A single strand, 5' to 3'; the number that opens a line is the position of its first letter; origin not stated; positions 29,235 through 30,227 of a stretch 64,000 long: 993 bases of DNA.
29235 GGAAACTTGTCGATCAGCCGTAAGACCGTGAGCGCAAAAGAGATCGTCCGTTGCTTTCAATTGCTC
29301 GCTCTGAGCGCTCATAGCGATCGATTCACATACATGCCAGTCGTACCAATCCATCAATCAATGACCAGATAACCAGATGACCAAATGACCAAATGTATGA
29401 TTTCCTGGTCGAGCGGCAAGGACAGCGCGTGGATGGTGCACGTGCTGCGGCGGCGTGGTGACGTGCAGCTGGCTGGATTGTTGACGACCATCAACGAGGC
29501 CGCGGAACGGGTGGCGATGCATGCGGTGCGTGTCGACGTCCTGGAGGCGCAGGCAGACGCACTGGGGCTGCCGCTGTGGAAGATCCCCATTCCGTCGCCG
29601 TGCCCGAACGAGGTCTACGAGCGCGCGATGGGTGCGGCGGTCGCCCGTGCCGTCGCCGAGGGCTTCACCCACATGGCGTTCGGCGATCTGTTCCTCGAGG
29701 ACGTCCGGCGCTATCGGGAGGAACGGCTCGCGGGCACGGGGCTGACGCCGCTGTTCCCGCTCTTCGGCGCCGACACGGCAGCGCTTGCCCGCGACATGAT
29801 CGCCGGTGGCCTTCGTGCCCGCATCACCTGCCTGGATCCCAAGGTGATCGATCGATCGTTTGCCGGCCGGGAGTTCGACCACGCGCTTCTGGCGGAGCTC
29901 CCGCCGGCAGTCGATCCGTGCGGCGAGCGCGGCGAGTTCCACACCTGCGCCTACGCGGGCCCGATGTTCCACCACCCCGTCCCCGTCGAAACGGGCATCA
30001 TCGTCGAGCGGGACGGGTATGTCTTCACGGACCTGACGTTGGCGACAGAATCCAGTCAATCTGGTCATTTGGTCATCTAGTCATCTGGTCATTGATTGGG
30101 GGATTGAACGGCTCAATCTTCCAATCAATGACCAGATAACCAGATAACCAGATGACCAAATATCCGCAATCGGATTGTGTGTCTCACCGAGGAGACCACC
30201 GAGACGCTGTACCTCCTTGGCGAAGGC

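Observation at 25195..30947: Cobalamin-riboswitch locus with two DUF71/COG2102 PP-loop paralogues and a cytoplasmic BtuF-like binder: candidate corrinoid salvage/remodelling module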

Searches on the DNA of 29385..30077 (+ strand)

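Call 33: search_rna_families(sources=[L001, L002, L003, L004, L007, L011], threshold=gathering)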
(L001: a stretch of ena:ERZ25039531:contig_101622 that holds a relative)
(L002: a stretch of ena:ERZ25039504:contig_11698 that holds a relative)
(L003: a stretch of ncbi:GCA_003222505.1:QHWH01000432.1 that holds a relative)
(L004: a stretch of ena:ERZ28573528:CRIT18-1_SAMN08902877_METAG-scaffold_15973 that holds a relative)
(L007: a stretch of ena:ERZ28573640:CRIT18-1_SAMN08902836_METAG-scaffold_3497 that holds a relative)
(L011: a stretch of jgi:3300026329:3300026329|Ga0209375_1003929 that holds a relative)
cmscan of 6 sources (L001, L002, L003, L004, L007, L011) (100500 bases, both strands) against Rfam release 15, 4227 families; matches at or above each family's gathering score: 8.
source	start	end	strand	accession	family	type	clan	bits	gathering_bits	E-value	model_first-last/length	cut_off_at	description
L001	858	958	-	RF00169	Bacteria_small_SRP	Gene;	CL00003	73.4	40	2.9e-14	1-97/97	no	Bacterial small signal recognition particle RNA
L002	1010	1110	-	RF00169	Bacteria_small_SRP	Gene;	CL00003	73.4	40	2.9e-14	1-97/97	no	Bacterial small signal recognition particle RNA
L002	5747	5970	+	RF00174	Cobalamin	Cis-reg; riboswitch;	CL00101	66.4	31.5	5.3e-14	1-189/189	no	Cobalamin riboswitch aptamer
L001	5752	5983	+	RF00174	Cobalamin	Cis-reg; riboswitch;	CL00101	66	31.5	7.1e-14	1-189/189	no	Cobalamin riboswitch aptamer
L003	3784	3989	+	RF00174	Cobalamin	Cis-reg; riboswitch;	CL00101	60.2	31.5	3.2e-12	1-189/189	no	Cobalamin riboswitch aptamer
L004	1199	1404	+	RF00174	Cobalamin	Cis-reg; riboswitch;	CL00101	60.2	31.5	3.2e-12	1-189/189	no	Cobalamin riboswitch aptamer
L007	3804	4009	+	RF00174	Cobalamin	Cis-reg; riboswitch;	CL00101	60.2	31.5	3.2e-12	1-189/189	no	Cobalamin riboswitch aptamer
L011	2150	2355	+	RF00174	Cobalamin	Cis-reg; riboswitch;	CL00101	60.2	31.5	3.2e-12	1-189/189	no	Cobalamin riboswitch aptamer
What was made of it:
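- Checked: The near-identical contigs L001 and L002 give full-length matches at 66 bits (call 33).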

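Call 49: search_rna_families(sources=[L015, L018, L028, L029, L034, L040, L050], threshold=gathering)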
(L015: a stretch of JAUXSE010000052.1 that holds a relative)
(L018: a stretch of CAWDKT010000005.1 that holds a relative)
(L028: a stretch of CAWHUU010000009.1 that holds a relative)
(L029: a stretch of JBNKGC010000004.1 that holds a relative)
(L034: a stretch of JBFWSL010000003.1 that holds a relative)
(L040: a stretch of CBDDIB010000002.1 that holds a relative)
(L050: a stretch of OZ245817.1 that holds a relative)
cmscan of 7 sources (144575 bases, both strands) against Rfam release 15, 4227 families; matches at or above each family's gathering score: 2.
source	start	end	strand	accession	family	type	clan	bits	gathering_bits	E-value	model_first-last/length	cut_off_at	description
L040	15966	16036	-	RF00005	tRNA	Gene; tRNA;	CL00001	66.1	29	8.5e-12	1-71/71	no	tRNA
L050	4295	4381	-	RF00005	tRNA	Gene; tRNA;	CL00001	56.3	29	4.2e-09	1-71/71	no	tRNA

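Call 59: search_rna_families(sources=[L030, L043, L064, L072, L083, L080, L021], threshold=gathering)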
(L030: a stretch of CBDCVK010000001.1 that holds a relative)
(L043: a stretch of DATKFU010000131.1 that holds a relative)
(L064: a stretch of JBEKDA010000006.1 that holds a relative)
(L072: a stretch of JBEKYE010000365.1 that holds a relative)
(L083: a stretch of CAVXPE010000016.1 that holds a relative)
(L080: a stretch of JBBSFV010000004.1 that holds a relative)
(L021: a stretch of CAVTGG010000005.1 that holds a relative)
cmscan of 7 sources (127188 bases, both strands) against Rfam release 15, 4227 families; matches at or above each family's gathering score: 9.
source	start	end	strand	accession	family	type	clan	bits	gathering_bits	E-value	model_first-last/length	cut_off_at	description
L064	6433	6603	+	RF00174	Cobalamin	Cis-reg; riboswitch;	CL00101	117.2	31.5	1.9e-28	1-189/189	no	Cobalamin riboswitch aptamer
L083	6456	6622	+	RF00174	Cobalamin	Cis-reg; riboswitch;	CL00101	110.1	31.5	2.1e-26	1-189/189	no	Cobalamin riboswitch aptamer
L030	6904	7108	+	RF00174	Cobalamin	Cis-reg; riboswitch;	CL00101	109.6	31.5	2.9e-26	1-189/189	no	Cobalamin riboswitch aptamer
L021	6621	6799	+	RF00174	Cobalamin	Cis-reg; riboswitch;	CL00101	88.1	31.5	4.1e-20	1-189/189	no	Cobalamin riboswitch aptamer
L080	7557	7742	+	RF00174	Cobalamin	Cis-reg; riboswitch;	CL00101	80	31.5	8.8e-18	1-189/189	no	Cobalamin riboswitch aptamer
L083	20265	20339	+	RF00005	tRNA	Gene; tRNA;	CL00001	62.3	29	8e-11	1-71/71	no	tRNA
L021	13073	13146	-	RF00005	tRNA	Gene; tRNA;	CL00001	62.1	29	9.2e-11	1-71/71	no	tRNA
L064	16100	16174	+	RF00005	tRNA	Gene; tRNA;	CL00001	61.6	29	1.3e-10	1-71/71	no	tRNA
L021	105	191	-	RF00005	tRNA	Gene; tRNA;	CL00001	61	29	1.8e-10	1-71/71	no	tRNA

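Call 61: build_rna_model(alignment_id=A4)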
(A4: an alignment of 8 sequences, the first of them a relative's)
Model R1 built from alignment A4 (8 sequences, 260 columns); structure: RNAalifold consensus.
model positions 169; base pairs 35; branch points 3; effective number of sequences 2.64; information 0.59 bits per position. Calibrated on 0.2 Mb of random sequence (short: E-values are rough).
structure used (alignment columns):
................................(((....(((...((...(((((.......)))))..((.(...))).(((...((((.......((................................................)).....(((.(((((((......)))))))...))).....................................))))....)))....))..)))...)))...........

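Call 62: search_with_rna_model(model_id=R1, sources=[window, L012, L013, L014, L015, L016, L017, L018, L019, L020, L021, L022, L023, L024, L025, L026, L027, L028, L029, L030, L031, L032, L033, L034, L035, L036, L037, L038, L039, L040, L041, L042, L043, L044, L045, L046, L047, L048, L049, L050, L051, L052, L053, L054, L055, L056, L057, L058, L059, L060, L061, L062, L063, L064, L065, L066, L067, L068, L069, L070, L071, L072, L073, L074, L075, L076, L077, L078, L079, L080, L081, L082, L083, L084, L085, L086, L087, L088, L089, L090, L091], max_evalue=0.01)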
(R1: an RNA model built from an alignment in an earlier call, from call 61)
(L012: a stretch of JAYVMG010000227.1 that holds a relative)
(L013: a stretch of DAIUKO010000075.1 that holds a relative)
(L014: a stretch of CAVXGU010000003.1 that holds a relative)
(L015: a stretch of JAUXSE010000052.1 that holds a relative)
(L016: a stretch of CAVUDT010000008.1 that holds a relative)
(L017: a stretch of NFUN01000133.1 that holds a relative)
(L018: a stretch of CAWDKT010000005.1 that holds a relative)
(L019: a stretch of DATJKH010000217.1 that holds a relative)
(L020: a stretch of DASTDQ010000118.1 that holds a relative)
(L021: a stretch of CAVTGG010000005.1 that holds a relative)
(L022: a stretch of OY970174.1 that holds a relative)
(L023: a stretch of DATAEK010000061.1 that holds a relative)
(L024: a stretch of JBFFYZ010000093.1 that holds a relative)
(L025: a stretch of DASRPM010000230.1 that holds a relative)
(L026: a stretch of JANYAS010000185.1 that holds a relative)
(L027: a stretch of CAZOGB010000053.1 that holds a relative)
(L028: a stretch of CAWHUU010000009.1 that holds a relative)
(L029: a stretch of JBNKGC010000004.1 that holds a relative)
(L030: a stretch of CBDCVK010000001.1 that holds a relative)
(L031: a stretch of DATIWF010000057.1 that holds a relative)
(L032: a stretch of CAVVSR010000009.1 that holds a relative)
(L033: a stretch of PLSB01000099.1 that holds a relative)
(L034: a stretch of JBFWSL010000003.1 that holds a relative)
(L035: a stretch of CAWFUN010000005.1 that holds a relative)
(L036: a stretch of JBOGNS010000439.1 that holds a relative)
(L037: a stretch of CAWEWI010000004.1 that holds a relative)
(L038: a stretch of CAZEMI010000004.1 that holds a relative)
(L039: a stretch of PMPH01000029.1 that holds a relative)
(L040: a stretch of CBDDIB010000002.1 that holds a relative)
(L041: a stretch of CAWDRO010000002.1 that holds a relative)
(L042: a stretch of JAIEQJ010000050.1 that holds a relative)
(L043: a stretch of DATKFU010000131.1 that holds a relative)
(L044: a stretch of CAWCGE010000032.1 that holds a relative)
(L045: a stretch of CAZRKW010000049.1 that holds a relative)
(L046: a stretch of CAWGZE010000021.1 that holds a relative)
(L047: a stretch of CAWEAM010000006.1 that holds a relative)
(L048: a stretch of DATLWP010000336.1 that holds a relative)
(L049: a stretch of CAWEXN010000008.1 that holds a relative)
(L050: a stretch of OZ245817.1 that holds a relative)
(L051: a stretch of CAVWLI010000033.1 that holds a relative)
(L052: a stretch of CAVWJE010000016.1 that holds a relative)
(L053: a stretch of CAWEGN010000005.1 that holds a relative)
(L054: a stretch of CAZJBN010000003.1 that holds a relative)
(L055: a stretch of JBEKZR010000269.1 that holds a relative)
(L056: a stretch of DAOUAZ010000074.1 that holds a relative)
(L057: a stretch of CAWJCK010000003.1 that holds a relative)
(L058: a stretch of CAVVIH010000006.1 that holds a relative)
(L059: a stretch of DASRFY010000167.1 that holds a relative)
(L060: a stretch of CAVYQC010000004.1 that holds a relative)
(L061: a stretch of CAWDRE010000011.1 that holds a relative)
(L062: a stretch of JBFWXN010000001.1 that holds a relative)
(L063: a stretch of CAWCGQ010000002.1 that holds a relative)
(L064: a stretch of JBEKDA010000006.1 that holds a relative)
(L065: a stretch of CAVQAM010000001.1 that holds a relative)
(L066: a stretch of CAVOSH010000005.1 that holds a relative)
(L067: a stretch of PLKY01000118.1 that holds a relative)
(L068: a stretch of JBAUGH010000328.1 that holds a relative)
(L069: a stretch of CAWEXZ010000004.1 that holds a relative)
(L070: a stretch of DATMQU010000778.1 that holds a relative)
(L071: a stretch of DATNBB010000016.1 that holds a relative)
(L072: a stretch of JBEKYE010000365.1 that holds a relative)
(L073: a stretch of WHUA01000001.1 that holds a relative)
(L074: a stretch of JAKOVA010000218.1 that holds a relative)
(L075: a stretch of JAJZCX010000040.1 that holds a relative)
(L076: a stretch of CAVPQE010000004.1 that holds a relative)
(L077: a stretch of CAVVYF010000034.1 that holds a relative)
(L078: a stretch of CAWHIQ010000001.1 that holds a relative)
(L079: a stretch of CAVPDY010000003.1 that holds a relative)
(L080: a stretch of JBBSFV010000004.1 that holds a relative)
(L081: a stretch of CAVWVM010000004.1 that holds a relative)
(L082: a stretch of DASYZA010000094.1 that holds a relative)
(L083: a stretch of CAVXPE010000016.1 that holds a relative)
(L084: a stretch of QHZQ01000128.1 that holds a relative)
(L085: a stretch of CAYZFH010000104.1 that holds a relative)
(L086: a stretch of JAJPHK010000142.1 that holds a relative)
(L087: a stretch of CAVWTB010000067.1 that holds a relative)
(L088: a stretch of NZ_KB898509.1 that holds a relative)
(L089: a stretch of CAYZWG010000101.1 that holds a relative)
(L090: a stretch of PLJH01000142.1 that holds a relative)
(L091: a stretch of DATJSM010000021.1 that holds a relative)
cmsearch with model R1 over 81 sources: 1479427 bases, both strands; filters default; matches with E-value up to 0.01: 23.
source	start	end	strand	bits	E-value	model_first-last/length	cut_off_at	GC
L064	6433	6603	+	146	2.7e-37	1-169/169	no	0.64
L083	6455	6622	+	141.2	5.6e-36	1-169/169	no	0.62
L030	6924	7108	+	138.9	2.3e-35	1-169/169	no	0.65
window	25192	25409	+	130.6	4.5e-33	1-169/169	no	0.66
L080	7557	7742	+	125.3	1.2e-31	1-169/169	no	0.58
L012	751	941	+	119.4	5e-30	1-169/169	no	0.65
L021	6620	6799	+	114.7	1e-28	1-169/169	no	0.65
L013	4152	4316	+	111.6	7e-28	1-169/169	no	0.65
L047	4896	5069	+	109.4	2.7e-27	1-169/169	no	0.68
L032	4718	4907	+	106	2.3e-26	1-169/169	no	0.66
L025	7038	7229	+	101.8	3.4e-25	1-169/169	no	0.68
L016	4797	5005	+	97.6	4.6e-24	1-169/169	no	0.68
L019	4761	4968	+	96.1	1.2e-23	1-169/169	no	0.66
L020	2568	2742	+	94.3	3.6e-23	1-169/169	no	0.59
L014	4812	5023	+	90.5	4e-22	1-169/169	no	0.73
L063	4664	4879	+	82.6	5.8e-20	1-169/169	no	0.63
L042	4863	5053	+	80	3e-19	1-169/169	no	0.59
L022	4708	4927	+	79.6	3.9e-19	1-169/169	no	0.68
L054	4343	4562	+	77.5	1.4e-18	1-169/169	no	0.69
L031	4607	4853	+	77.5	1.4e-18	1-169/169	no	0.72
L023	4787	4996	+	72.1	4.3e-17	1-169/169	no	0.71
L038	7152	7310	+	69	3.1e-16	1-169/169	no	0.62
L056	5407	5558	+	31.7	4.8e-06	1-169/169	no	0.55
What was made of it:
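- On Cobalamin riboswitch (Rfam RF00174): All 22 hits in other species lie upstream on the same strand (call 62).
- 22 of 80 species-level loci have a cobalamin riboswitch upstream of the DUF71-2 orthologue, always on the same strand (call 62). Seven such loci tested with Rfam had none (calls 49, 62).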
